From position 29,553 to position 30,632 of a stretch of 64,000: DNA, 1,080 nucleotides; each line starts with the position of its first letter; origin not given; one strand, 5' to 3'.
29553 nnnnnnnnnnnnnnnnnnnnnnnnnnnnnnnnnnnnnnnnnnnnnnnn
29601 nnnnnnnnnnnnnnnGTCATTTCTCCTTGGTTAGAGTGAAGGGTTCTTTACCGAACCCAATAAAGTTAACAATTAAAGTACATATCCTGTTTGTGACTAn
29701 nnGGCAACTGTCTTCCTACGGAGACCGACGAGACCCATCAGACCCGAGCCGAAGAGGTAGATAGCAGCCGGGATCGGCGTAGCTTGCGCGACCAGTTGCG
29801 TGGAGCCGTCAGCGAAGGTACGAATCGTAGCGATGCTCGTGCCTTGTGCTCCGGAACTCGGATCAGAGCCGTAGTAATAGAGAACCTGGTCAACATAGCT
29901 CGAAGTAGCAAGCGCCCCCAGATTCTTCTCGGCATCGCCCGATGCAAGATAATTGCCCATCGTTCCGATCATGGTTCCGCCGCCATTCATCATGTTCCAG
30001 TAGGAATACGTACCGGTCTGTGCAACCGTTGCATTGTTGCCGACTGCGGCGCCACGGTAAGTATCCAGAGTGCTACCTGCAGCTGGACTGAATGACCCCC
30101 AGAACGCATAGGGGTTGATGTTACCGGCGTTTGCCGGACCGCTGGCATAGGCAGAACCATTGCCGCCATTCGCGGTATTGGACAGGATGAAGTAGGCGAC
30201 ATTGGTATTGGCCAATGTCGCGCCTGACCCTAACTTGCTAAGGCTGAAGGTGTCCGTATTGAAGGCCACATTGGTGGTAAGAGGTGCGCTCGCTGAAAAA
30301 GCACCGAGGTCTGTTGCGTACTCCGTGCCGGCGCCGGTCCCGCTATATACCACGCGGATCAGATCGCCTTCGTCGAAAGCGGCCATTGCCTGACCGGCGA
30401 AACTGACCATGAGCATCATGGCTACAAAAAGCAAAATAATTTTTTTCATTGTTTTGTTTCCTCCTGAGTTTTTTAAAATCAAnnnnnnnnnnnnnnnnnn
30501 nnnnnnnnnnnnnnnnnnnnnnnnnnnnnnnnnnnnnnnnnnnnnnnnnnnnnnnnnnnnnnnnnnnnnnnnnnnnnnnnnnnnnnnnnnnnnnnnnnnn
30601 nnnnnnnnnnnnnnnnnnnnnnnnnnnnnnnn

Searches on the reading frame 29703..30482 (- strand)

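Call 22: search_protein_families(library=pfam, proteins=[window:29703-30482:-], max_evalue=0.001)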
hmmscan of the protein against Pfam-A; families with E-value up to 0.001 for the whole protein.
window:29703-30482:- (260 aa): 0 families

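Call 40: search_protein_families(library=ncbifam, proteins=[window:29703-30482:-], max_evalue=0.01)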
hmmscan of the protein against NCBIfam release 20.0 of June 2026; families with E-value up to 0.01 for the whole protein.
window:29703-30482:- (260 aa): 2 families
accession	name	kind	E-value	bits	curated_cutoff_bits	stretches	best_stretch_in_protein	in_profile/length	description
NF040942.2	hypo_ExtJ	equivalog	0.0037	17.6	52.5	1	12-36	1-25/77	selenite/tellurite reduction operon protein ExtJ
TIGR03370.1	VPLPA-CTERM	domain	0.0048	16.9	25.35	1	236-258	2-24/25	VPLPA-CTERM sorting domain-containing protein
